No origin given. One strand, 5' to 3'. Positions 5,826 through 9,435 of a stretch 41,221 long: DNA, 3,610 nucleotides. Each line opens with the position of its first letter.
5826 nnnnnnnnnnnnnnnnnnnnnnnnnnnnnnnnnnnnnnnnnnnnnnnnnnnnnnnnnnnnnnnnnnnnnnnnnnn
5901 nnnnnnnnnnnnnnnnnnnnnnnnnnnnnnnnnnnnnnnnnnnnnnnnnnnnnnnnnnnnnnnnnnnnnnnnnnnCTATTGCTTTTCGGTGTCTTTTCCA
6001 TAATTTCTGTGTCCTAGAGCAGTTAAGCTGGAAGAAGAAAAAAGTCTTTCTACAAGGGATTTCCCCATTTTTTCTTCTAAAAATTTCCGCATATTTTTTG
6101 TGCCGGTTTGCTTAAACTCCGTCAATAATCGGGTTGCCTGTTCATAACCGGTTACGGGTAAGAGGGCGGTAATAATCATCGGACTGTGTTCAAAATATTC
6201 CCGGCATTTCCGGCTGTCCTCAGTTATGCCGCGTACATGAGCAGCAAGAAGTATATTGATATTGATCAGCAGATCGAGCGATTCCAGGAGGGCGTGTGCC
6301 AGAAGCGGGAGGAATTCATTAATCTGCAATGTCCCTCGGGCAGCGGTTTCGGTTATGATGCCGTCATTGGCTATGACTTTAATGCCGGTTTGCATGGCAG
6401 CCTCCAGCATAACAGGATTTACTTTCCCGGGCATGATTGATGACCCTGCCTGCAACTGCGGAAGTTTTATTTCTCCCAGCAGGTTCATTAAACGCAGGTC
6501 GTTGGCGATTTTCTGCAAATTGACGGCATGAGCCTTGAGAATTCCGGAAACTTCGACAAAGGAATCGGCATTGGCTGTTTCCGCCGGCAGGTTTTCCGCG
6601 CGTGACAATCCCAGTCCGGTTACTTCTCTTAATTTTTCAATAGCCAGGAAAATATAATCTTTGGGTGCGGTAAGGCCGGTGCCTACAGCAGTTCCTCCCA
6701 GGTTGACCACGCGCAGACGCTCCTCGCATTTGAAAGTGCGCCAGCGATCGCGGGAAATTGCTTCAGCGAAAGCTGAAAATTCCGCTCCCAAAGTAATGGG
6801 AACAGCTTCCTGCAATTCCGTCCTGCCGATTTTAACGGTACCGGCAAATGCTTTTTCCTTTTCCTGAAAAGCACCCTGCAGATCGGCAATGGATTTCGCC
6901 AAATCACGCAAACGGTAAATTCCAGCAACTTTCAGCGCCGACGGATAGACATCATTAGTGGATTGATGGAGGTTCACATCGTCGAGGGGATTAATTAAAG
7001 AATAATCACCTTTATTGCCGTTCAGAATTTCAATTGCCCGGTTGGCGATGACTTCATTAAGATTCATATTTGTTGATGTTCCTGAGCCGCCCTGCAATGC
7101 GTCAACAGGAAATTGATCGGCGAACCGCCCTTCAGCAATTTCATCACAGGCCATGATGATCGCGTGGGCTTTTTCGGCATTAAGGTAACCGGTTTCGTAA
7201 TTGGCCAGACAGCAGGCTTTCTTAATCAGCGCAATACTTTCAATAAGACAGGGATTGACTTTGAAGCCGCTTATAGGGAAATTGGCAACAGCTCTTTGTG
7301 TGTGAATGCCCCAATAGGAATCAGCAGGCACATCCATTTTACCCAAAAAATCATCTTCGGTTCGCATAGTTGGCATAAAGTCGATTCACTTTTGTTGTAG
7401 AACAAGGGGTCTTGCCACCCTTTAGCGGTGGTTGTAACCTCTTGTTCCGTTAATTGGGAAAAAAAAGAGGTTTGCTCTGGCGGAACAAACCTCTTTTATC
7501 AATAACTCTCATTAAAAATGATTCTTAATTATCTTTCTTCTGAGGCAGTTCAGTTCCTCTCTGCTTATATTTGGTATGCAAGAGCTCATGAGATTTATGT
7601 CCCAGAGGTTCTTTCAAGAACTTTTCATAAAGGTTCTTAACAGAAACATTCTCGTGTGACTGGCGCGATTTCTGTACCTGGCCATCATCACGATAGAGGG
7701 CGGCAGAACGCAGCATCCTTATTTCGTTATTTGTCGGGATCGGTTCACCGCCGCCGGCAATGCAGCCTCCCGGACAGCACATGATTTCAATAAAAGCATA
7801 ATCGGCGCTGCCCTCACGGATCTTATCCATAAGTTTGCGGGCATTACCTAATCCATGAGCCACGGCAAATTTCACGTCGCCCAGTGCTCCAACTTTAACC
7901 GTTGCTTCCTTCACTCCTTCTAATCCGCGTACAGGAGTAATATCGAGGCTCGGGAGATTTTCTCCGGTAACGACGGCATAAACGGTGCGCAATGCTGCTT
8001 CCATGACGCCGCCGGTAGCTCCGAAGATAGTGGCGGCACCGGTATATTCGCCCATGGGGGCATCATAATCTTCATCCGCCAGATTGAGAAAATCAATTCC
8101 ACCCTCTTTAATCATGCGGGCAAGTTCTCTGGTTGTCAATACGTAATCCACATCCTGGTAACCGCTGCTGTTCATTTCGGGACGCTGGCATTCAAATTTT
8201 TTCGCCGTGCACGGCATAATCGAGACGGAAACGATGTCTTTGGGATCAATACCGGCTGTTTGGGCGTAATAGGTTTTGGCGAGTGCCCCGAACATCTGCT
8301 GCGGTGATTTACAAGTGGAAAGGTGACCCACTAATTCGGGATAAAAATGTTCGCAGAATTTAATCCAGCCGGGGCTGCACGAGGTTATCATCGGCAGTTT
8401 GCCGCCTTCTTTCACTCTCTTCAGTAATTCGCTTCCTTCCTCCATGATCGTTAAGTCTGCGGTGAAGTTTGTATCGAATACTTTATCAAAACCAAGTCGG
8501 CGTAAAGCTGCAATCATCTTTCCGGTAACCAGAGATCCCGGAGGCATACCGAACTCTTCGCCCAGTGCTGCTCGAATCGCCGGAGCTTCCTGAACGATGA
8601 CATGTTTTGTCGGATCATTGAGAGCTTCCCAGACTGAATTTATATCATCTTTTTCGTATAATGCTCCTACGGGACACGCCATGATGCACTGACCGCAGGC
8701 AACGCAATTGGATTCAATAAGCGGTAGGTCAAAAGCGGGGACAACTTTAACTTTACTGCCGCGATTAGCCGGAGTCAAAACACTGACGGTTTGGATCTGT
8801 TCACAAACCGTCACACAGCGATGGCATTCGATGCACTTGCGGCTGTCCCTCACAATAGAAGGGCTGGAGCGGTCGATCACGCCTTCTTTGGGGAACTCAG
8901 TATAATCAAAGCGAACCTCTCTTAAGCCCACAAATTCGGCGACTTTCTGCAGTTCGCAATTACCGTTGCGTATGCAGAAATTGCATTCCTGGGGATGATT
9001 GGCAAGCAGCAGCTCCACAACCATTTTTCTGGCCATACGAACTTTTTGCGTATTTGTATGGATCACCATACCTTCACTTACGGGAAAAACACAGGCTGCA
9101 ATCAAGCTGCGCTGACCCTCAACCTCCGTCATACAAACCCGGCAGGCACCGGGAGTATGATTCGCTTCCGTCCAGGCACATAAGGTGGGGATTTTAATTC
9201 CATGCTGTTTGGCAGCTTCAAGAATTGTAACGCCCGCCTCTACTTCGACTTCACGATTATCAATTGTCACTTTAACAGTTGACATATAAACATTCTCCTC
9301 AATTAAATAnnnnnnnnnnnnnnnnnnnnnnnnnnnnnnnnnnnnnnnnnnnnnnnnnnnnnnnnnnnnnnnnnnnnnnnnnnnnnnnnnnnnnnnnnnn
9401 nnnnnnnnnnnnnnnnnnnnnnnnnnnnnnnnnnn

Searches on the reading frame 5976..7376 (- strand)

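Call 74: search_protein_families(library=padloc, proteins=[window:5976-7376:-], max_evalue=0.00001)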
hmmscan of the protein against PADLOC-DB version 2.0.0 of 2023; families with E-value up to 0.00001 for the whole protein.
window:5976-7376:- (466 aa): 0 families

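Call 75: search_protein_families(library=pfam, proteins=[window:5976-7376:-], max_evalue=0.00001)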
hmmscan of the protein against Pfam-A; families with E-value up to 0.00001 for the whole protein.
window:5976-7376:- (466 aa): 1 family
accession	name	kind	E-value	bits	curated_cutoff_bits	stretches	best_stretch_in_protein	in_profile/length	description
PF00206.25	Lyase_1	-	8.3e-79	265.7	27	1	12-335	1-311/312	Lyase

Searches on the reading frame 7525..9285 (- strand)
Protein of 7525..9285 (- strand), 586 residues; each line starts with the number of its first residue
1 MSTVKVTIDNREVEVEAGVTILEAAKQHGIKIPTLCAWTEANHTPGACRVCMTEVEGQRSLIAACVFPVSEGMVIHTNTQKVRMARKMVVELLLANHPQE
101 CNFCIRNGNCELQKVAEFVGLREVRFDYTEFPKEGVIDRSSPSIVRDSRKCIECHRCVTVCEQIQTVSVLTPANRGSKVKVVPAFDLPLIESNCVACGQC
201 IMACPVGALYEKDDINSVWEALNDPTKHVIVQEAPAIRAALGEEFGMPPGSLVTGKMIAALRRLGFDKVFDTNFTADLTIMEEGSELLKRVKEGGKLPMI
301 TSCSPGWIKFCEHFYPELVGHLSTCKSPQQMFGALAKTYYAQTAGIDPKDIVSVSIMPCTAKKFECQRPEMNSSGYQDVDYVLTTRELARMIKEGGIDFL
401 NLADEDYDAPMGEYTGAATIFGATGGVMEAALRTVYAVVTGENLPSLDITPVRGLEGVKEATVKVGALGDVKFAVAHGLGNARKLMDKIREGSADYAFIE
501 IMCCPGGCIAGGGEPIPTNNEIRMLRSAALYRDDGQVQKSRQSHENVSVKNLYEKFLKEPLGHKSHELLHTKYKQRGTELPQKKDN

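Call 74: search_protein_families(library=padloc, proteins=[window:7525-9285:-], max_evalue=0.00001)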
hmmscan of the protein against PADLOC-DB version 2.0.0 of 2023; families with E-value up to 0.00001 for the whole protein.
window:7525-9285:- (586 aa): 0 families

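Call 75: search_protein_families(library=pfam, proteins=[window:7525-9285:-], max_evalue=0.00001)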
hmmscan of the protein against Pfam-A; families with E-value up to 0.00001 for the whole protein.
window:7525-9285:- (586 aa): 7 families
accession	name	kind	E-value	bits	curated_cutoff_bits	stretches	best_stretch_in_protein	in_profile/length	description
PF02906.19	Fe_hyd_lg_C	-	5.9e-104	347.5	22.1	1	227-512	1-245/245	Iron only hydrogenase large subunit, C-terminal domain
PF02256.22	Fe_hyd_SSU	-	3.4e-21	75.5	24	1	520-576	1-56/56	Iron hydrogenase small subunit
PF13510.11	Fer2_4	-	4.1e-19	68.9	22.8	1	3-79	3-81/82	2Fe-2S iron-sulfur cluster binding domain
PF10588.14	NADH-G_4Fe-4S_3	-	2.2e-17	62.7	27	1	86-125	1-40/40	NADH-ubiquinone oxidoreductase-G iron-sulfur binding region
PF12838.12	Fer4_7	-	6.1e-08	33.4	27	1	150-208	1-52/52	4Fe-4S dicluster domain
PF22117.2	Fer4_Nqo3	-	3.9e-07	30.6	27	1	142-209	2-66/67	NADH-quinone oxidoreductase subunit 3, ferredoxin-like domain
PF00037.32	Fer4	-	4.5e-07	29.9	21.1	1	190-210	4-24/24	4Fe-4S binding domain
